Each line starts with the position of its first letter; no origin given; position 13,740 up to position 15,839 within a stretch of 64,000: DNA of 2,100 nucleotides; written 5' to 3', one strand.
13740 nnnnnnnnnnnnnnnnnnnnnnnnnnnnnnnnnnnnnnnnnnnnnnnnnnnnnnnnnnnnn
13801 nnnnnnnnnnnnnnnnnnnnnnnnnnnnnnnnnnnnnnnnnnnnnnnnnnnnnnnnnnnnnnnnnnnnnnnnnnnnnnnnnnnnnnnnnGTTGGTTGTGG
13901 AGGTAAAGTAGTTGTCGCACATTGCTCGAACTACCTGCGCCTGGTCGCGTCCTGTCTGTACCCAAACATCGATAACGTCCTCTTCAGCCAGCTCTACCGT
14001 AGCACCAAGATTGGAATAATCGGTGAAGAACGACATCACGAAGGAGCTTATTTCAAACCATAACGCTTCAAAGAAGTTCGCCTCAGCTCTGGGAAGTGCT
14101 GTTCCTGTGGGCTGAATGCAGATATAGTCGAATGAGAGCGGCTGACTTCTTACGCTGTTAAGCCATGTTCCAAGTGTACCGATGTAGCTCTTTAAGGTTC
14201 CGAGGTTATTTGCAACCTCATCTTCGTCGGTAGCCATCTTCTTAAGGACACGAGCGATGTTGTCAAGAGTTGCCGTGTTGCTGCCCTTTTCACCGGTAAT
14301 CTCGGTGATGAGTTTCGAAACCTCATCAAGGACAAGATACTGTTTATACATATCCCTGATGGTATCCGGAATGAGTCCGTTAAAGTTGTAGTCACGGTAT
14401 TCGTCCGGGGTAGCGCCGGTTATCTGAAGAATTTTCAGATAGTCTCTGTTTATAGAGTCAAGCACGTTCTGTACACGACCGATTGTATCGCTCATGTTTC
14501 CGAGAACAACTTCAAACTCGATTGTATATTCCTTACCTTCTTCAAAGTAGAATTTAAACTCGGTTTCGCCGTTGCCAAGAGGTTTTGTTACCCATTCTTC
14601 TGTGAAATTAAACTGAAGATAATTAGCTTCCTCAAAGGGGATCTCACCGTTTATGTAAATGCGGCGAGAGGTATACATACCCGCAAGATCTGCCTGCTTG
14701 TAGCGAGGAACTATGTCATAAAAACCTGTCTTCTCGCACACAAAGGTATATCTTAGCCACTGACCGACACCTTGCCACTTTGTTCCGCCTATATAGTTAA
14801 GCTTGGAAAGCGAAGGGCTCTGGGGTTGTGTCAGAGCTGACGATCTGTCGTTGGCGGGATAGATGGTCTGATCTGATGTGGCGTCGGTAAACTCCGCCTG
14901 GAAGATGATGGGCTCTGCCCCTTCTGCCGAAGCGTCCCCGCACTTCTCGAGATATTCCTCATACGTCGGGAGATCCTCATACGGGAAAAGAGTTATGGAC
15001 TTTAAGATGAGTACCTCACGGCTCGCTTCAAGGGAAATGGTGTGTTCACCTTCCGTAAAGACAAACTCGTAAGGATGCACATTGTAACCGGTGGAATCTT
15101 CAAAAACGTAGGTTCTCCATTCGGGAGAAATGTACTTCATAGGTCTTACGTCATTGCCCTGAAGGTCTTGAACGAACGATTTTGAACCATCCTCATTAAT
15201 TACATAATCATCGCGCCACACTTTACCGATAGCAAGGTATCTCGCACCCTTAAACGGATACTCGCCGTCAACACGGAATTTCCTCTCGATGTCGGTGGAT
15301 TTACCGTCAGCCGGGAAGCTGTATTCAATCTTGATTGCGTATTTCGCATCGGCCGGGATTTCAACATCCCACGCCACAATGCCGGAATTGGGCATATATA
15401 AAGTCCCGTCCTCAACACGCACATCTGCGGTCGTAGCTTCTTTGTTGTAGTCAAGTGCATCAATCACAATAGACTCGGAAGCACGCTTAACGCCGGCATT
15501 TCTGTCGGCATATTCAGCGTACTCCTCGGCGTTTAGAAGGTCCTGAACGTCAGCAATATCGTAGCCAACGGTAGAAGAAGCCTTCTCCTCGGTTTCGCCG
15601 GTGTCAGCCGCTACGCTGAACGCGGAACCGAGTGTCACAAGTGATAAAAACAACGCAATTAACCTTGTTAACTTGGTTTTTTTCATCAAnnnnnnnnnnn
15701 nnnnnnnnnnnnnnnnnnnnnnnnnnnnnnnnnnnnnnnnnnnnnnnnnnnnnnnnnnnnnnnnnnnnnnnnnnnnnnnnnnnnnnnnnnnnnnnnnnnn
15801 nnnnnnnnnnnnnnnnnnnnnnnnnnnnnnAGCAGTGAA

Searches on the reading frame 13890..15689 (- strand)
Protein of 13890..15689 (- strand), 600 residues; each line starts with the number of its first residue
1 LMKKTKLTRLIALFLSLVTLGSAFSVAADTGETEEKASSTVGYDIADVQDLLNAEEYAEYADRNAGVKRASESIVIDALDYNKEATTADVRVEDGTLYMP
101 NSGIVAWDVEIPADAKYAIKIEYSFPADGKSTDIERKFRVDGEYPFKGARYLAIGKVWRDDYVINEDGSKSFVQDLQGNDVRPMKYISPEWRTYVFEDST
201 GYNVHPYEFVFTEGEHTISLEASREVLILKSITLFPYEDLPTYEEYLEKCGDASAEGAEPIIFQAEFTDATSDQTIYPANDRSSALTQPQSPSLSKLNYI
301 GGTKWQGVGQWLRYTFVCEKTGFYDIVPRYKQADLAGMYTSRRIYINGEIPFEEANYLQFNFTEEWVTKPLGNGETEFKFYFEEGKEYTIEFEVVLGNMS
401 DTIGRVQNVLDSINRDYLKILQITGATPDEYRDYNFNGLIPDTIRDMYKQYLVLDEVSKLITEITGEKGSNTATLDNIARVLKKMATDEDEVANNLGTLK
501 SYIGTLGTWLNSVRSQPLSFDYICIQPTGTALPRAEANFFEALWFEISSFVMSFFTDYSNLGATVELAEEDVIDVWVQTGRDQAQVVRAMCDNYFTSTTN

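Call 34: search_protein_families(library=pfam, proteins=[window:14190-15689:-], max_evalue=0.01)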
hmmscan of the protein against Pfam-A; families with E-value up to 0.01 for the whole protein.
window:14190-15689:- (500 aa): 0 families

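Call 65: search_solved_structures(query=window:13890-15689:-, max_evalue=5)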
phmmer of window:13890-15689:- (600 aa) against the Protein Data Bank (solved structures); distinct sequences matched with E-value up to 5: 0.

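Call 66: search_protein_families(library=pfam, proteins=[window:13890-15689:-], max_evalue=1)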
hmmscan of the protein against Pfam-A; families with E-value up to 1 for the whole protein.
window:13890-15689:- (600 aa): 1 family
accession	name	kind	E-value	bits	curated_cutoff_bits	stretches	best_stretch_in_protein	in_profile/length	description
PF16725.10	Nucleolin_bd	-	0.39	11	27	0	404-435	14-46/70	Nucleolin binding domain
